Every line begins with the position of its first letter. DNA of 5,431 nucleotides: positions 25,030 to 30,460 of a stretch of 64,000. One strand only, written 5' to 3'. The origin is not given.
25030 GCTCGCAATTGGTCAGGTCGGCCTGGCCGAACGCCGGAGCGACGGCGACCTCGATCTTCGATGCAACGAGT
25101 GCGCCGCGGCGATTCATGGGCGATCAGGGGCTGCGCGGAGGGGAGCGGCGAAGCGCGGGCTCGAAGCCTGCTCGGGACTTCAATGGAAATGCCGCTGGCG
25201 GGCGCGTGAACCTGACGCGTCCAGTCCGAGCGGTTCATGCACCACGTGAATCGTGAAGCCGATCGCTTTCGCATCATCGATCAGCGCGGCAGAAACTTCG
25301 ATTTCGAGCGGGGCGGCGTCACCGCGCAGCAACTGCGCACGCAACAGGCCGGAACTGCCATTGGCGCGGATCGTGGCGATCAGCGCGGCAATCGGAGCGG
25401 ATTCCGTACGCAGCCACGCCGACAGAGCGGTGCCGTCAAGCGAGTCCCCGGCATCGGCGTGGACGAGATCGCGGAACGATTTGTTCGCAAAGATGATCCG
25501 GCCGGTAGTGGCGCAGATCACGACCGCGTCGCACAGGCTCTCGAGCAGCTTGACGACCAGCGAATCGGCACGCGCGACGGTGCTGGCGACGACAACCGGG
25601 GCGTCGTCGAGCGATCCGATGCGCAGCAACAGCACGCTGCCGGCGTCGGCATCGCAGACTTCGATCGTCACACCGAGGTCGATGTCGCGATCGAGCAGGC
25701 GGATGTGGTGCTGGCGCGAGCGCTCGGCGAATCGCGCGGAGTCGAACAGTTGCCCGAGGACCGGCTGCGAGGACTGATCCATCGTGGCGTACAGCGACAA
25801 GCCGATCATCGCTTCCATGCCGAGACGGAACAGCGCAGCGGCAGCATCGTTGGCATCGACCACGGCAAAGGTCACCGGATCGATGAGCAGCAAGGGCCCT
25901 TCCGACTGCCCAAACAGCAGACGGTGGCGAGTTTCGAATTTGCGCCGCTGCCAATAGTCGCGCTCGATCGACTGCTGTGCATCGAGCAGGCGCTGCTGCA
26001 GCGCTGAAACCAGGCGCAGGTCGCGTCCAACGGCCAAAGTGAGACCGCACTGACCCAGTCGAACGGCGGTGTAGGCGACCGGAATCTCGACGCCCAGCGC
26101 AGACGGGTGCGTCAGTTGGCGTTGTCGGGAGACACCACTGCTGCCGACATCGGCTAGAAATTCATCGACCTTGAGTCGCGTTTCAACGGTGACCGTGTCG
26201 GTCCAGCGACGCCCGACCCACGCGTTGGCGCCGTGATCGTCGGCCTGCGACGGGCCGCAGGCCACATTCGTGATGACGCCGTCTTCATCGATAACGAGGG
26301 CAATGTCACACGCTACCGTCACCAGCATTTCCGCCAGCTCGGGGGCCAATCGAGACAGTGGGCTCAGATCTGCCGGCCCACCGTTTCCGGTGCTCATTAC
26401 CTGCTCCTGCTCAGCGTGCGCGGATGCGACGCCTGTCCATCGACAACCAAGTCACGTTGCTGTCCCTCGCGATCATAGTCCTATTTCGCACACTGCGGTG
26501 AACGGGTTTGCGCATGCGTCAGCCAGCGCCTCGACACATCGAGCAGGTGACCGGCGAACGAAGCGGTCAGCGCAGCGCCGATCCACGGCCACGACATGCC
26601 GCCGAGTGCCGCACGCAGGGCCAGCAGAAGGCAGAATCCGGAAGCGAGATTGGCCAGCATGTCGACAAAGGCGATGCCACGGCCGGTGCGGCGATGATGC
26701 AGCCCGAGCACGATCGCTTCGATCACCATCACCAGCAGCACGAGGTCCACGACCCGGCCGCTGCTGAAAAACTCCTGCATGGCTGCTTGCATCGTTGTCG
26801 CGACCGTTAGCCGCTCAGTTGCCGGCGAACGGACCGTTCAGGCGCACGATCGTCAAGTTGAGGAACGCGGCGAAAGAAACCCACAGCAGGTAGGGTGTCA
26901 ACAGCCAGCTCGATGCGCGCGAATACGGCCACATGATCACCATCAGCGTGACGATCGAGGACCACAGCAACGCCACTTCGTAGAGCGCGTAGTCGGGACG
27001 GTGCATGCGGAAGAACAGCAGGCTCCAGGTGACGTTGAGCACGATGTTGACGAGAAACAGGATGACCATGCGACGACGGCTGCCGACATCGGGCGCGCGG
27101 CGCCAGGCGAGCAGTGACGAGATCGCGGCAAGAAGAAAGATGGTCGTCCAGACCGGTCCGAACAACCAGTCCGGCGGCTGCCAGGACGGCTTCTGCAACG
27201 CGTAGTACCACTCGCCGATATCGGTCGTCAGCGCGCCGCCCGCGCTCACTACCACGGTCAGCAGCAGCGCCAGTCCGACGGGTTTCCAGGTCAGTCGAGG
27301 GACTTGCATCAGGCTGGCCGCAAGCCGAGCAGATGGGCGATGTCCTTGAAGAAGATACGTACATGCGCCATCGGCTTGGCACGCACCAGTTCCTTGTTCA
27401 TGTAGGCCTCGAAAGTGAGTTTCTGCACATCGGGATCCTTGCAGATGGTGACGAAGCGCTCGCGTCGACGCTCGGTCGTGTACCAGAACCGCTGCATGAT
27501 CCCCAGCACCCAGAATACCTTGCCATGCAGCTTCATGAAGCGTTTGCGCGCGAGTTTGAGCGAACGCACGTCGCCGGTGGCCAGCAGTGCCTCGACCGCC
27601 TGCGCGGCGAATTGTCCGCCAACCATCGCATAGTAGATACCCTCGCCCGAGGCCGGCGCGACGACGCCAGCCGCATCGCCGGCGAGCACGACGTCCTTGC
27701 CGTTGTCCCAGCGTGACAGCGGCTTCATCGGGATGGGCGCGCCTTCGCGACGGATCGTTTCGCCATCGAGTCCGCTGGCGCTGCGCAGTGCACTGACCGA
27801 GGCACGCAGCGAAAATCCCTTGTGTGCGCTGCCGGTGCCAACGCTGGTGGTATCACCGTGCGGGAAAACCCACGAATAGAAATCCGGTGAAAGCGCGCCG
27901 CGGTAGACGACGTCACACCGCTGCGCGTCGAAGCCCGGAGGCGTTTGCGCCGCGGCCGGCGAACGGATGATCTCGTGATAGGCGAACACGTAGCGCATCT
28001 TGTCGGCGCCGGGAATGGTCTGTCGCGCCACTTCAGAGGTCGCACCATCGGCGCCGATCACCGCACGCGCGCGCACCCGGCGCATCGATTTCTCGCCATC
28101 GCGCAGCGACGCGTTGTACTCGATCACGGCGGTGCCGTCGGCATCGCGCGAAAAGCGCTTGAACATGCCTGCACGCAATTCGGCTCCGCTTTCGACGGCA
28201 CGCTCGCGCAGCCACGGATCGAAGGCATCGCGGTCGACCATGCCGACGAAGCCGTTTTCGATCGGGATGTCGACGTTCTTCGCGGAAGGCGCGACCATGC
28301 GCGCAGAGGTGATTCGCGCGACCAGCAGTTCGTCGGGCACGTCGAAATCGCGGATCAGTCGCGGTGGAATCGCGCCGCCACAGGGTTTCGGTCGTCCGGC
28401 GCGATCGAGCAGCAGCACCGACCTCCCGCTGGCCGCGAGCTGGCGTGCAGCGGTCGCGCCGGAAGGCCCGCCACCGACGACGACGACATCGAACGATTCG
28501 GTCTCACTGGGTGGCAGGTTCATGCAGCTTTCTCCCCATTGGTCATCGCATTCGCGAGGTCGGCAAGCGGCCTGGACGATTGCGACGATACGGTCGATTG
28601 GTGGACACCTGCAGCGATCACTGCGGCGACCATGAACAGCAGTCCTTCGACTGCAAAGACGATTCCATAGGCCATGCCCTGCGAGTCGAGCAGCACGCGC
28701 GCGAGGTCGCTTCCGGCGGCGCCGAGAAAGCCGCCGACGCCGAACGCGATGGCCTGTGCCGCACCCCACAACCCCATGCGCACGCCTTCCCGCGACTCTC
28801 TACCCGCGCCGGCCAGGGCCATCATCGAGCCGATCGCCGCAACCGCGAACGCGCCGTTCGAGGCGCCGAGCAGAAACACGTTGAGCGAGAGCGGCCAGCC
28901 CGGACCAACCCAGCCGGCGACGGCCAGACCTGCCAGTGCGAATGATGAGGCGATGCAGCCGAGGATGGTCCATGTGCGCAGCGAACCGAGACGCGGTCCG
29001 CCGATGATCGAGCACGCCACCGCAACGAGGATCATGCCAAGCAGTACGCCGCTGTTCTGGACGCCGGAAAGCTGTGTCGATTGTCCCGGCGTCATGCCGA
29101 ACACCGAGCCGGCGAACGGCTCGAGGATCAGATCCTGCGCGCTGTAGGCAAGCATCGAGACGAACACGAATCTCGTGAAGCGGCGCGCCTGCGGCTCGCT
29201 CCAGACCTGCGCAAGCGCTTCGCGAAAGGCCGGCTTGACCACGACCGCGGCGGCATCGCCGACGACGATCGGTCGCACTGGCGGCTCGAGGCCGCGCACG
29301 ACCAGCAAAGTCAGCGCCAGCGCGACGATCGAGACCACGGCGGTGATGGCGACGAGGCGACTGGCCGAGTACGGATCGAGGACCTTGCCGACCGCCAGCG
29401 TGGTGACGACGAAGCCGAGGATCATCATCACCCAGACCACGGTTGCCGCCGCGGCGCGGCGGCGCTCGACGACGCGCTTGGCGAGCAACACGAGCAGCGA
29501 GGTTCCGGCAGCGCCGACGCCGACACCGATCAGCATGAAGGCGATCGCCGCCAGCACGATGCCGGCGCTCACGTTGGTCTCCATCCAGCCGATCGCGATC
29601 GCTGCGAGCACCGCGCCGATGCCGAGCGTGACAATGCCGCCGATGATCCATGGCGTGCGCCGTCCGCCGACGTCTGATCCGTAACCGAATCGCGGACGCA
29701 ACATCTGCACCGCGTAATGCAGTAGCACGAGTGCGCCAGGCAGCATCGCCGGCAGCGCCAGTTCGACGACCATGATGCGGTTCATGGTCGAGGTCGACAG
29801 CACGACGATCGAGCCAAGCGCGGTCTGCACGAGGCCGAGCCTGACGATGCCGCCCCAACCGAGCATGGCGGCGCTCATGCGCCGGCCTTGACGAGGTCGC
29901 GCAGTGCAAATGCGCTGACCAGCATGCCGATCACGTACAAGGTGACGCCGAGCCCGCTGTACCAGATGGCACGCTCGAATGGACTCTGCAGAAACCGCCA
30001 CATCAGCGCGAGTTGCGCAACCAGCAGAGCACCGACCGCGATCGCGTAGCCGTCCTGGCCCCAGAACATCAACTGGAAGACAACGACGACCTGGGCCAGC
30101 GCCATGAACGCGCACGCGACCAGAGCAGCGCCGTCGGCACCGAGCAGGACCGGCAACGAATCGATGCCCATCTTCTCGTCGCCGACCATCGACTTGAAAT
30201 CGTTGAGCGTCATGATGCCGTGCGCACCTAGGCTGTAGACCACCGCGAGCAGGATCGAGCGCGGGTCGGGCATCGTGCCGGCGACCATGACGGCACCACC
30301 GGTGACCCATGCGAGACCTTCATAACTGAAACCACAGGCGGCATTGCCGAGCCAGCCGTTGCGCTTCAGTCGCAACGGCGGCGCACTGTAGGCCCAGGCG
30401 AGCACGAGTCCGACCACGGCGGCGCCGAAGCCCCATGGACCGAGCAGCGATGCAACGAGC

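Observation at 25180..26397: Natural HTH-less PpsR paralog immediately upstream of a non-kinase bacteriophytochrome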

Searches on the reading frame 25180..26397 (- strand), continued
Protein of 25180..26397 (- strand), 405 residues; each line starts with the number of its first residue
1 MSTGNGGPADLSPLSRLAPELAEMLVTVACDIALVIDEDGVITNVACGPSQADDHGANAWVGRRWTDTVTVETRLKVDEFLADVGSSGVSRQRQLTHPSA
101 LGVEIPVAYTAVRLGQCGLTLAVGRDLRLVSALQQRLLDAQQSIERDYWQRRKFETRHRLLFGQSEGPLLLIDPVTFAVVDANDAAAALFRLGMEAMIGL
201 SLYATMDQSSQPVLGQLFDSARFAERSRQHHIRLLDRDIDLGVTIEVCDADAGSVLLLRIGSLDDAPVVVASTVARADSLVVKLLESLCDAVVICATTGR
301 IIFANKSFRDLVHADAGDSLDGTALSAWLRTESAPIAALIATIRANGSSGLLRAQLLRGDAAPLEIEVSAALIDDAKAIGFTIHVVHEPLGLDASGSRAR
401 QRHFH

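Call 49: find_encoding_contigs(protein=P0041, flank=8000, max_places=1)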
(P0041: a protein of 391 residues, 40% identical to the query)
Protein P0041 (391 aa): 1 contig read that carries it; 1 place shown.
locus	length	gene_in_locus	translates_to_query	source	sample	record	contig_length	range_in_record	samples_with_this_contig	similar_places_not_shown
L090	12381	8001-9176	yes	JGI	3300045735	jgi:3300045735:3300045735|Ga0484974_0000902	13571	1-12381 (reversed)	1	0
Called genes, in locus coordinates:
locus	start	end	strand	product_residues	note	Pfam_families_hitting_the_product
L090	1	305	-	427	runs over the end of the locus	PF00148:Oxidored_nitro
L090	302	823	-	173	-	PF07284:BCHF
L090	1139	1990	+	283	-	PF02310:B12-binding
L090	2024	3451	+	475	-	PF08448:PAS_4 (faint), PF13426:PAS_9 (faint), PF00989:PAS (weak), PF13188:PAS_8 (weak), PF02954:HTH_8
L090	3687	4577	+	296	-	PF01040:UbiA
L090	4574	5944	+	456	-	PF07690:MFS_1, PF03092:BT1 (weak), PF03209:PUCC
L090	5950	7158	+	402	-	PF01266:DAO (weak), PF01494:FAD_binding_3 (weak), PF03486:HI0933_like (faint), PF05834:Lycopene_cycl (weak), PF07992:Pyr_redox_2, PF12831:FAD_oxidored, PF13450:NAD_binding_8 (weak), PF05834:Lycopene_cycl (weak)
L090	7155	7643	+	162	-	PF03073:TspO_MBR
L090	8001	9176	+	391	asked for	PF08448:PAS_4 (weak), PF13426:PAS_9 (faint), PF24820:Diguanyl_cycl_sensor (faint), PF00989:PAS, PF13188:PAS_8 (weak), PF00989:PAS (weak)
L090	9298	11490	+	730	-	PF08446:PAS_2, PF00989:PAS (faint), PF08448:PAS_4 (faint), PF13426:PAS_9 (faint), PF01590:GAF, PF00360:PHY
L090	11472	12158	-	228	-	PF01126:Heme_oxygenase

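Call 70: find_encoding_contigs(protein=P0035, flank=10000, max_places=1)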
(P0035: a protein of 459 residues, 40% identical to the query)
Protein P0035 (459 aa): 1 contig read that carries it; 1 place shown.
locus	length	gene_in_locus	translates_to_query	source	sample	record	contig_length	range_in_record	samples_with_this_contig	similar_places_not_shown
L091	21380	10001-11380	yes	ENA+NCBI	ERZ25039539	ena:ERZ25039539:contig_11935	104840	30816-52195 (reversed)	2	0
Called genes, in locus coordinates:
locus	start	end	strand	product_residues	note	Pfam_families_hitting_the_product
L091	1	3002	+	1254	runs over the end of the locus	PF11965:DUF3479, PF02514:CobN-Mg_chel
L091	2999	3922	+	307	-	PF00142:Fer4_NifH, PF01656:CbiA, PF02374:ArsA_ATPase (weak), PF13614:AAA_31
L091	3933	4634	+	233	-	PF03602:Cons_hypoth95, PF05175:MTS (weak), PF13489:Methyltransf_23 (weak), PF13847:Methyltransf_31, PF08241:Methyltransf_11, PF08242:Methyltransf_12, PF13649:Methyltransf_25, PF07109:Mg-por_mtran_C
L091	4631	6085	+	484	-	PF07690:MFS_1, PF03092:BT1 (weak), PF03209:PUCC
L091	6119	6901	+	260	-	PF03967:PRCH, PF05239:PRC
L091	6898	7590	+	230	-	PF03703:bPH_2 (weak)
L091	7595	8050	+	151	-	PF27124:PuhC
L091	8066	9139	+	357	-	PF02915:Rubrerythrin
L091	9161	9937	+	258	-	PF12291:DUF3623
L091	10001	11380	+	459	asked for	PF08448:PAS_4 (weak), PF13188:PAS_8 (faint), PF24820:Diguanyl_cycl_sensor (faint), PF13426:PAS_9 (faint), PF00989:PAS (weak), PF08448:PAS_4 (weak)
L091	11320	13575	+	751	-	PF08446:PAS_2, PF01590:GAF, PF00360:PHY, PF00989:PAS (weak), PF08448:PAS_4 (weak), PF13426:PAS_9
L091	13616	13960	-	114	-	PF11142:DUF2917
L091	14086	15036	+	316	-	PF00126:HTH_1, PF03466:LysR_substrate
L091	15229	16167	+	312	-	PF02735:Ku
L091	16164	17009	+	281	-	PF00515:TPR_1 (faint), PF07719:TPR_2 (faint), PF13431:TPR_17 (faint), PF13181:TPR_8 (faint), PF13371:TPR_9 (faint), PF13432:TPR_16 (faint), PF14559:TPR_19 (faint), PF13414:TPR_11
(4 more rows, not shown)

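Call 71: find_encoding_contigs(protein=P0038, flank=10000, max_places=1)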
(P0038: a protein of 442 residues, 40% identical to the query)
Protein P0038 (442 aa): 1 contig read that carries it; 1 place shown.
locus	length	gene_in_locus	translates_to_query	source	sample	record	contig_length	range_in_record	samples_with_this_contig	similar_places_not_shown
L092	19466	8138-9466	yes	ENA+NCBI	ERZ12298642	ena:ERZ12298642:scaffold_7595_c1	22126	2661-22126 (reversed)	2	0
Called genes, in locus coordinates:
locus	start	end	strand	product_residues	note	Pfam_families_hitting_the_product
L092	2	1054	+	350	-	?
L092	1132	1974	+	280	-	PF00142:Fer4_NifH, PF01656:CbiA, PF02374:ArsA_ATPase, PF10609:ParA (faint), PF13614:AAA_31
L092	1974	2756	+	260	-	PF03602:Cons_hypoth95 (weak), PF13489:Methyltransf_23 (weak), PF05175:MTS (weak), PF13847:Methyltransf_31, PF08241:Methyltransf_11, PF08242:Methyltransf_12, PF13649:Methyltransf_25, PF07109:Mg-por_mtran_C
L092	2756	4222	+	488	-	PF03092:BT1 (weak), PF03209:PUCC, PF07690:MFS_1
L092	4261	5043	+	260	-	PF03967:PRCH, PF05239:PRC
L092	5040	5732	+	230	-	PF03703:bPH_2 (weak)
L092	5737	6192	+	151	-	PF27124:PuhC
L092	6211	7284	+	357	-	PF02915:Rubrerythrin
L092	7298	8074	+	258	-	PF12291:DUF3623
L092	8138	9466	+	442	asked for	PF24820:Diguanyl_cycl_sensor (faint), PF13426:PAS_9 (faint), PF00989:PAS, PF08448:PAS_4 (weak), PF13188:PAS_8 (weak), PF17765:MLTR_LBD (faint), PF00989:PAS (weak)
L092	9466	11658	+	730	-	PF08446:PAS_2, PF01590:GAF, PF00360:PHY, PF00989:PAS (weak), PF08448:PAS_4 (weak), PF13426:PAS_9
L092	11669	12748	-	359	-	-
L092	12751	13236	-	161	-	PF02472:ExbD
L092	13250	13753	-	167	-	PF02472:ExbD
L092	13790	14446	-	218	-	PF01618:MotA_ExbB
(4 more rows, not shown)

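Call 72: search_protein_representatives(alignment_id=A1)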
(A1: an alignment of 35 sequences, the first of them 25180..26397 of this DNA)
Query: 35 sequences, 405 profile positions. Proteins with E-value up to 0.001 (for the whole library): 179726; up to 1e-10: 48880; up to 1e-30: 2461. The best 150 are listed.
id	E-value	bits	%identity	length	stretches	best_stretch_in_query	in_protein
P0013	3.0e-173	592.9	-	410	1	1-405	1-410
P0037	2.2e-157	540.6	-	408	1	1-405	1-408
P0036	1.2e-151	521.7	-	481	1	4-395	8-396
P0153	2.4e-150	517.5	-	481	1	7-398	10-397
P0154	1.1e-148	511.9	-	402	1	1-405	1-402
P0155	3.8e-146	503.6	-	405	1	1-405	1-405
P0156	2.4e-145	501.0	-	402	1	4-405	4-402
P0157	2.0e-137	474.9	-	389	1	4-388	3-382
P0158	3.5e-134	464.2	-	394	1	14-394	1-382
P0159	8.7e-134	462.9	-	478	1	9-395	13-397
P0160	5.2e-133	460.3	-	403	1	2-394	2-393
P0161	1.2e-132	459.2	-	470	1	2-391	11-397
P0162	1.7e-132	458.6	-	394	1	10-390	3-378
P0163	4.3e-129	447.4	-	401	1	1-389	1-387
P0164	1.2e-127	442.7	-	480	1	1-387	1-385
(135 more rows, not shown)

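Call 77: search_protein_families(library=pfam, proteins=[L065:6894-9101:+, L065:6351-6884:+, L065:3517-4836:+, L065:5212-6354:+, L065:9154-11598:+], max_evalue=0.0001)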
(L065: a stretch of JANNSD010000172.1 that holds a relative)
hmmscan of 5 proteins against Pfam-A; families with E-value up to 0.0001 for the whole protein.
L065:6894-9101:+ (735 aa): 4 families
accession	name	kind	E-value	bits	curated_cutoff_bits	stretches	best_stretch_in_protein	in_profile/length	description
PF00593.30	TonB_dep_Rec_b-barrel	-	1e-31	111.7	27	1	290-696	38-423/436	TonB dependent receptor-like, beta-barrel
PF07715.20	Plug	-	3.2e-20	73.1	23.9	1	144-249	3-107/107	TonB-dependent Receptor Plug Domain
PF13620.12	CarboxypepD_reg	-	1.3e-16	61.2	32.3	1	46-122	2-81/82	Carboxypeptidase regulatory-like domain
PF13715.12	CarbopepD_reg_2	-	8.4e-15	55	32.2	1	46-134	1-88/88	CarboxypepD_reg-like domain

L065:6351-6884:+ (177 aa): 0 families

L065:3517-4836:+ (439 aa): 2 families
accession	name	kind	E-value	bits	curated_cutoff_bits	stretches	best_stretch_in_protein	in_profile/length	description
PF13194.11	DUF4010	-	6.4e-47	160.4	30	1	198-411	2-210/210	Domain of unknown function (DUF4010)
PF02308.21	MgtC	-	2.2e-11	44.6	31.4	1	23-149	1-120/121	MgtC family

L065:5212-6354:+ (380 aa): 5 families
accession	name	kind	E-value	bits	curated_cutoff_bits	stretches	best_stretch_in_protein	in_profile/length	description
PF08448.16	PAS_4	-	4e-19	69.3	23.1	2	263-369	1-108/110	PAS fold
PF00989.32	PAS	-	6e-16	58.9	22.6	2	261-365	5-112/113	PAS fold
PF13188.13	PAS_8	-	9.2e-13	48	21.8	1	261-313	5-53/65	PAS domain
PF13426.13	PAS_9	-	1.6e-09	38.4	27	0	147-240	2-81/103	PAS domain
PF24820.1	Diguanyl_cycl_sensor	-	7.8e-06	26.2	28.1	0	143-182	3-41/109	Diguanylate cyclase-like sensor domain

L065:9154-11598:+ (814 aa): 2 families
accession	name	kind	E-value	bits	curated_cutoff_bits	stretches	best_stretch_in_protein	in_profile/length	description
PF13091.12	PLDc_2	-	1.5e-41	141.7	27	2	655-776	2-126/132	PLD-like domain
PF00614.28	PLDc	-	2.4e-14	53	21.9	1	731-754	5-28/28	Phospholipase D Active site motif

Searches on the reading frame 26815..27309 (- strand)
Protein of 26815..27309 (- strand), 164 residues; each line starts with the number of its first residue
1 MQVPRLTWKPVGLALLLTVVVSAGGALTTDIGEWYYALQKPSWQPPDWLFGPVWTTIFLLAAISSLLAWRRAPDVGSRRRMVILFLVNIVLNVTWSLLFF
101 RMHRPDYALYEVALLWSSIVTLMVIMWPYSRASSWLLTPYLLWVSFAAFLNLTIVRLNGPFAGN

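Call 57: search_protein_families(library=pfam, proteins=[window:26815-27309:-], max_evalue=0.001)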
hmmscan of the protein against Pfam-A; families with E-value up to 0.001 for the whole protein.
window:26815-27309:- (164 aa): 1 family
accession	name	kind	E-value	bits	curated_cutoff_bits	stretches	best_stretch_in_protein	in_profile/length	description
PF03073.20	TspO_MBR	-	6.7e-44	149.6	24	1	16-155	4-144/145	TspO/MBR family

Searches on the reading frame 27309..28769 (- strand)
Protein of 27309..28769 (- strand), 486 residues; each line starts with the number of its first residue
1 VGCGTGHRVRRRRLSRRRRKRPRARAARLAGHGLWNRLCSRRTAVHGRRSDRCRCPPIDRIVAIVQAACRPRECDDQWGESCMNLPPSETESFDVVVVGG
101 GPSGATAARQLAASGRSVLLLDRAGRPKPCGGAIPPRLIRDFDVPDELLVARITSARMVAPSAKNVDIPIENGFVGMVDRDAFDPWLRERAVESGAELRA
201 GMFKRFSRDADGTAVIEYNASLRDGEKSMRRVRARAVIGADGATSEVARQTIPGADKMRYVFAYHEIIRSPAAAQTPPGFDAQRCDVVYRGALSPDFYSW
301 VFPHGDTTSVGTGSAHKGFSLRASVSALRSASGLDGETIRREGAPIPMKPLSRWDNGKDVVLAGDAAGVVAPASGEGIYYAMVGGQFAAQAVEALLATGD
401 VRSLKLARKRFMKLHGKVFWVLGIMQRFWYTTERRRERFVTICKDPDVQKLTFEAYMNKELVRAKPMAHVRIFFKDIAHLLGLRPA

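Call 75: search_protein_families(library=pfam, proteins=[window:27309-28769:-], max_evalue=0.00001)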
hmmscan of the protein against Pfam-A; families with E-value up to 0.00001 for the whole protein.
window:27309-28769:- (486 aa): 6 families
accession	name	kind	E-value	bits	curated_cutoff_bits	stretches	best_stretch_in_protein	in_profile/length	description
PF01494.25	FAD_binding_3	-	1.1e-14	54.9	22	1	93-382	2-308/349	FAD binding domain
PF01266.30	DAO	-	1.3e-10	41.8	27.9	1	94-127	1-34/353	FAD dependent oxidoreductase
PF05834.18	Lycopene_cycl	-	1.3e-08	34.8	23.4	0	94-248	1-146/380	Lycopene cyclase protein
PF07992.20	Pyr_redox_2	-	7.6e-08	32.6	26.1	1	93-258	1-123/291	Pyridine nucleotide-disulphide oxidoreductase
PF12831.13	FAD_oxidored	-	2.1e-07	31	27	1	94-125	1-32/416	FAD dependent oxidoreductase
PF13450.12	NAD_binding_8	-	1.1e-06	29.2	21.9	1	97-127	1-31/68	NAD(P)-binding Rossmann-like domain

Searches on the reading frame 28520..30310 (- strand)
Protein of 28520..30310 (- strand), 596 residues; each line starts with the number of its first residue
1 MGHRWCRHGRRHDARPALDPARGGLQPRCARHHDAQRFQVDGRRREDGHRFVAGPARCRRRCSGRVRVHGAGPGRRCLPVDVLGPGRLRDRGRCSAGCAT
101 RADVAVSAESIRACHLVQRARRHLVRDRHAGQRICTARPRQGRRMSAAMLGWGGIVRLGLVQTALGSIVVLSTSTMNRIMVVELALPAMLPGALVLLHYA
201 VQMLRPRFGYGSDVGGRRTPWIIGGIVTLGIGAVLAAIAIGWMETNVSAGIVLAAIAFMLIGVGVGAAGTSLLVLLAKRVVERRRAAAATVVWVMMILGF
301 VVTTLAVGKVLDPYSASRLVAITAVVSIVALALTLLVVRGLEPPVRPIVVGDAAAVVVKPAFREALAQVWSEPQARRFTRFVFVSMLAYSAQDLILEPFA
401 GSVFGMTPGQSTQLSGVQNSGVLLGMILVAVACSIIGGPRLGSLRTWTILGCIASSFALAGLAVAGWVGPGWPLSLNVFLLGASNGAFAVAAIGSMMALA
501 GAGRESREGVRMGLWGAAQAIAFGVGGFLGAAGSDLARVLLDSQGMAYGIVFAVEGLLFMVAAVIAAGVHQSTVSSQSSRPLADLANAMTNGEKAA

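Call 75: search_protein_families(library=pfam, proteins=[window:28520-30310:-], max_evalue=0.00001)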
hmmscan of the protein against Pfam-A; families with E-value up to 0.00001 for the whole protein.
window:28520-30310:- (596 aa): 2 families
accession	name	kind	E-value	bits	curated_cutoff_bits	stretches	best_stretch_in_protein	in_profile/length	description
PF03209.21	PUCC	-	4.6e-90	303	21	1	175-572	1-399/401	PUCC protein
PF07690.21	MFS_1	-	5.1e-09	35.9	33.4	1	205-500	49-323/347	Major Facilitator Superfamily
